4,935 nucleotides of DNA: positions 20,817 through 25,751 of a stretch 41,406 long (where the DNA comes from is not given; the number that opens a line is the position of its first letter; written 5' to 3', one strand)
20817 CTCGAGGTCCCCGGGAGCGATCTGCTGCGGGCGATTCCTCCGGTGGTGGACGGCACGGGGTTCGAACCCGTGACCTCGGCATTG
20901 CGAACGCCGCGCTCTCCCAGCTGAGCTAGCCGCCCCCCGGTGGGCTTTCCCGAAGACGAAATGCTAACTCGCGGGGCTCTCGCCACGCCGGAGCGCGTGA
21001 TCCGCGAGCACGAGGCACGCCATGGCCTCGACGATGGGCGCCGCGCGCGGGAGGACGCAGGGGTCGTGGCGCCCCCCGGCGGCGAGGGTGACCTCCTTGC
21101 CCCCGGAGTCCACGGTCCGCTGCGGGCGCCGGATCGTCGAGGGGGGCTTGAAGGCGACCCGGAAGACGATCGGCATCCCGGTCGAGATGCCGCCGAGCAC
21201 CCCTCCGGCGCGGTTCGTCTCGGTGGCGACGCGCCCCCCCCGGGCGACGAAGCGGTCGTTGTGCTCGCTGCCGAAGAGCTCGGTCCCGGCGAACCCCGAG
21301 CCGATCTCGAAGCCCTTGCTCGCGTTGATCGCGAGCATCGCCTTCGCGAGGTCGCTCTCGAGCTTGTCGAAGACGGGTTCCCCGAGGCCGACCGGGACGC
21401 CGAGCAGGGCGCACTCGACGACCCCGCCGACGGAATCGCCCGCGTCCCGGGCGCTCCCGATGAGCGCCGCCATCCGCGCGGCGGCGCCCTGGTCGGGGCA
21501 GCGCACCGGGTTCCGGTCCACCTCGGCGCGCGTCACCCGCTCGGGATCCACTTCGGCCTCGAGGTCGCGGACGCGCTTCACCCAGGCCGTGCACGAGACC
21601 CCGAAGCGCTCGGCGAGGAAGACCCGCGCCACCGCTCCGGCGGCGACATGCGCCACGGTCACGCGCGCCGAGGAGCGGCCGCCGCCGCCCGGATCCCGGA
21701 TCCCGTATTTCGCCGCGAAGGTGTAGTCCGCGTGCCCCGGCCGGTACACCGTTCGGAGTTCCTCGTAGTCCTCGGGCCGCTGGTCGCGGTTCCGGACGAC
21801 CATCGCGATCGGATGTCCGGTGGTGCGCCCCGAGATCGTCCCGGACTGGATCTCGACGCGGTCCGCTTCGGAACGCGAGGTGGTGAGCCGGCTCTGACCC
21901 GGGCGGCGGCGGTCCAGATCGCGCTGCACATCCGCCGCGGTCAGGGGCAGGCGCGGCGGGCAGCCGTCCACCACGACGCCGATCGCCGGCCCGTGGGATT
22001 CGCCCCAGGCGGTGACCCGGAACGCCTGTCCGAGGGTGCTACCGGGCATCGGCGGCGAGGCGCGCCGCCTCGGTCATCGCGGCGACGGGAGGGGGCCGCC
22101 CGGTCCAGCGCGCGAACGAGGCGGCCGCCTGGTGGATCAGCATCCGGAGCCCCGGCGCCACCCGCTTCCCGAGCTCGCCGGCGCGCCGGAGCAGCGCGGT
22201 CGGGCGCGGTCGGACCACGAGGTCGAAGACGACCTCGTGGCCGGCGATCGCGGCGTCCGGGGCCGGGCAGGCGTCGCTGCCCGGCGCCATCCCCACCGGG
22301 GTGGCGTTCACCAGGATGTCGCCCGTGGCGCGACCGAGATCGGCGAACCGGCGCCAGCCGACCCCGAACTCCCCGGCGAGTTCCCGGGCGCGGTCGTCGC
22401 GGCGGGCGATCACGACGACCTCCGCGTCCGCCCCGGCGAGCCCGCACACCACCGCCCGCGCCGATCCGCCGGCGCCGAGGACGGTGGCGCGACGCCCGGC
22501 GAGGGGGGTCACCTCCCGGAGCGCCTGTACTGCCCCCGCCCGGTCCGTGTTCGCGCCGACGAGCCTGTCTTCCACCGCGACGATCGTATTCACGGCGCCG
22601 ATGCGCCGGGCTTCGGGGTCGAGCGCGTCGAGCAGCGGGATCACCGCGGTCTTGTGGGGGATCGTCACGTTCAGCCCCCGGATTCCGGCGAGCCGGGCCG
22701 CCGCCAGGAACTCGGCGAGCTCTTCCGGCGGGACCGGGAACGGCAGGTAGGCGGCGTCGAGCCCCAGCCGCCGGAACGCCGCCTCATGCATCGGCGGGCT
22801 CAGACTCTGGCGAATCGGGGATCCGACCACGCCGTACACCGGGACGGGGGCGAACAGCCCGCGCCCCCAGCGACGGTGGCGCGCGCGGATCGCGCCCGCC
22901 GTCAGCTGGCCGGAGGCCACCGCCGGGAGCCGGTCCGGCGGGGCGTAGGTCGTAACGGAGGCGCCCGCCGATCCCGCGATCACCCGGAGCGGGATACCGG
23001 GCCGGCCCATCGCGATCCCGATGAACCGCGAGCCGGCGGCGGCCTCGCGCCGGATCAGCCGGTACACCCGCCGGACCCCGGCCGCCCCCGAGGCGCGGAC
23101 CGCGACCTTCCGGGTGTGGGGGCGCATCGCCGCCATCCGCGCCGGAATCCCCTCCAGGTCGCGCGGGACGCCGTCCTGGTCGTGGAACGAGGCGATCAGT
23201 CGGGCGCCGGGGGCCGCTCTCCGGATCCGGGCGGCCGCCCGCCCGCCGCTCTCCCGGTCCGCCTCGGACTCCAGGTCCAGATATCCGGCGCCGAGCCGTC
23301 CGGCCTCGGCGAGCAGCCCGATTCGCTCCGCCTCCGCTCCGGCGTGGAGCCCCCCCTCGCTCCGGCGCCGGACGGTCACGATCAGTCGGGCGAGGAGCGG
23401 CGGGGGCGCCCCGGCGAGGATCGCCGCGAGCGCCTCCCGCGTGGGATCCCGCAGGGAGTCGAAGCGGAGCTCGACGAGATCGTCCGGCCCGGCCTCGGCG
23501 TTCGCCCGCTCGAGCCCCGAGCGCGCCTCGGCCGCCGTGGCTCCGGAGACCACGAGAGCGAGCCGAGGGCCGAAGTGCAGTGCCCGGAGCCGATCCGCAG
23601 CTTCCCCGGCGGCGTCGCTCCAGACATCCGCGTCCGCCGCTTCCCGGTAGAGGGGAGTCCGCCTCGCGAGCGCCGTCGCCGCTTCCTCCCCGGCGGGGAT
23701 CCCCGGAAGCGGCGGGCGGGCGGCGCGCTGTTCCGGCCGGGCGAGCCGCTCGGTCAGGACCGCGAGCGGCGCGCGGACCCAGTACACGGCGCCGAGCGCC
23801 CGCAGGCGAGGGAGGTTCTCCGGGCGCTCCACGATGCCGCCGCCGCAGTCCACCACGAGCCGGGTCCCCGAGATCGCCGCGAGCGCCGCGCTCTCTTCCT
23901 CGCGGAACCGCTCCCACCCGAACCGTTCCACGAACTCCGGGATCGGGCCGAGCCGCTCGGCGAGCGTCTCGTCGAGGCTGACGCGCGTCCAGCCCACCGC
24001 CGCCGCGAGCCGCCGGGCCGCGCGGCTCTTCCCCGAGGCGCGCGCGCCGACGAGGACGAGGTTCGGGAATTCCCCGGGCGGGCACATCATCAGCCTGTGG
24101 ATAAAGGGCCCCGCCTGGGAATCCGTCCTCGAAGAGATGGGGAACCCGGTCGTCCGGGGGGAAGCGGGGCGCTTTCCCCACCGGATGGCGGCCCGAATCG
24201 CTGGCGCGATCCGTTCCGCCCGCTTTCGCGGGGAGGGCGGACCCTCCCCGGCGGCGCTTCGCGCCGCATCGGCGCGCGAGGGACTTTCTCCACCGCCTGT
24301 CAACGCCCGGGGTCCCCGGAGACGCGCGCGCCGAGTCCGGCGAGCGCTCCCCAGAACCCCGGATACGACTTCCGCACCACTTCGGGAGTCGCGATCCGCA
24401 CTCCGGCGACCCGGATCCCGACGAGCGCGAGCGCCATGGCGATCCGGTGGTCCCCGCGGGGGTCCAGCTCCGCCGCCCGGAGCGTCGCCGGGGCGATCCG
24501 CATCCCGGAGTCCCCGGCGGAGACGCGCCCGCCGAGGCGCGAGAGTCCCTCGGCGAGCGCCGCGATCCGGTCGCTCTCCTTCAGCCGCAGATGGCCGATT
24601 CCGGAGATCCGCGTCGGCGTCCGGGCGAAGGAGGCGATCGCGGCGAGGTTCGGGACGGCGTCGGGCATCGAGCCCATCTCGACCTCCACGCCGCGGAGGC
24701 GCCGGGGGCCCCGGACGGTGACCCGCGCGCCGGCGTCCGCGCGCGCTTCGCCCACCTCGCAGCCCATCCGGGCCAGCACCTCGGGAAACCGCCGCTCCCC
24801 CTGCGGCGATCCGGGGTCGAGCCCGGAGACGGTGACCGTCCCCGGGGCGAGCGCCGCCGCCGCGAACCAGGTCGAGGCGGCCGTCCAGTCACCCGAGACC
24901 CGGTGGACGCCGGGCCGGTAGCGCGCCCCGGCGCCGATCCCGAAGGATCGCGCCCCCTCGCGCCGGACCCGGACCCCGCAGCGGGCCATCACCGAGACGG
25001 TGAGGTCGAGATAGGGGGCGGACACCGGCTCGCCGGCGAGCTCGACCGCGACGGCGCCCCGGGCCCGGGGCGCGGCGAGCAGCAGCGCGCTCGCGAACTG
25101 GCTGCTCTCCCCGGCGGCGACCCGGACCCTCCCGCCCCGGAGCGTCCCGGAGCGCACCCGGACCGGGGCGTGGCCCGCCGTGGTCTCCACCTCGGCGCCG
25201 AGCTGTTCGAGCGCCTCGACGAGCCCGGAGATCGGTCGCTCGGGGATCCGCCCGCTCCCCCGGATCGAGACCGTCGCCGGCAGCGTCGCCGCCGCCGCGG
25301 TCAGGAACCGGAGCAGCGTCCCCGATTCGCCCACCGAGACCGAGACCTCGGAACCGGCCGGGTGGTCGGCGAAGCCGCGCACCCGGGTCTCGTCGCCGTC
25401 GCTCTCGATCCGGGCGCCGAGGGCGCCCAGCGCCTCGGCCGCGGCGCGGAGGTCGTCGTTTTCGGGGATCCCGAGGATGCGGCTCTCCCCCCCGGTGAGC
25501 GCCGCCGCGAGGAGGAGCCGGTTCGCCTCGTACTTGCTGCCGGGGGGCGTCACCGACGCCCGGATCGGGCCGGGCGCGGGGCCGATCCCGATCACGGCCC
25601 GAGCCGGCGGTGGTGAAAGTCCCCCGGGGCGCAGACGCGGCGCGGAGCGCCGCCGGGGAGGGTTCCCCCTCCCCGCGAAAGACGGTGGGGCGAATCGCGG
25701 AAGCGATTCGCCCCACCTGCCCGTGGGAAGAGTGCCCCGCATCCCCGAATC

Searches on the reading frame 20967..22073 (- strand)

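Call 66: search_protein_families(library=pfam, proteins=[window:20967-22073:-], max_evalue=0.0001)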
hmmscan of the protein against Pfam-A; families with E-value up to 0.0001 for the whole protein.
window:20967-22073:- (369 aa): 1 family
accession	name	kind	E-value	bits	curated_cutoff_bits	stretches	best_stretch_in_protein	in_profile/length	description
PF01264.26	Chorismate_synt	-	5.5e-136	453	27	1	18-361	1-327/327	Chorismate synthase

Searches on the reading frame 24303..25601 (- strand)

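Call 66: search_protein_families(library=pfam, proteins=[window:24303-25601:-], max_evalue=0.0001)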
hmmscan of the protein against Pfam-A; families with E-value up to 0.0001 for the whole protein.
window:24303-25601:- (433 aa): 1 family
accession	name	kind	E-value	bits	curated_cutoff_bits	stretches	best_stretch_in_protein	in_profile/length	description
PF00275.25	EPSP_synthase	-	9.4e-96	321.5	22.8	1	10-419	4-416/417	EPSP synthase (3-phosphoshikimate 1-carboxyvinyltransferase)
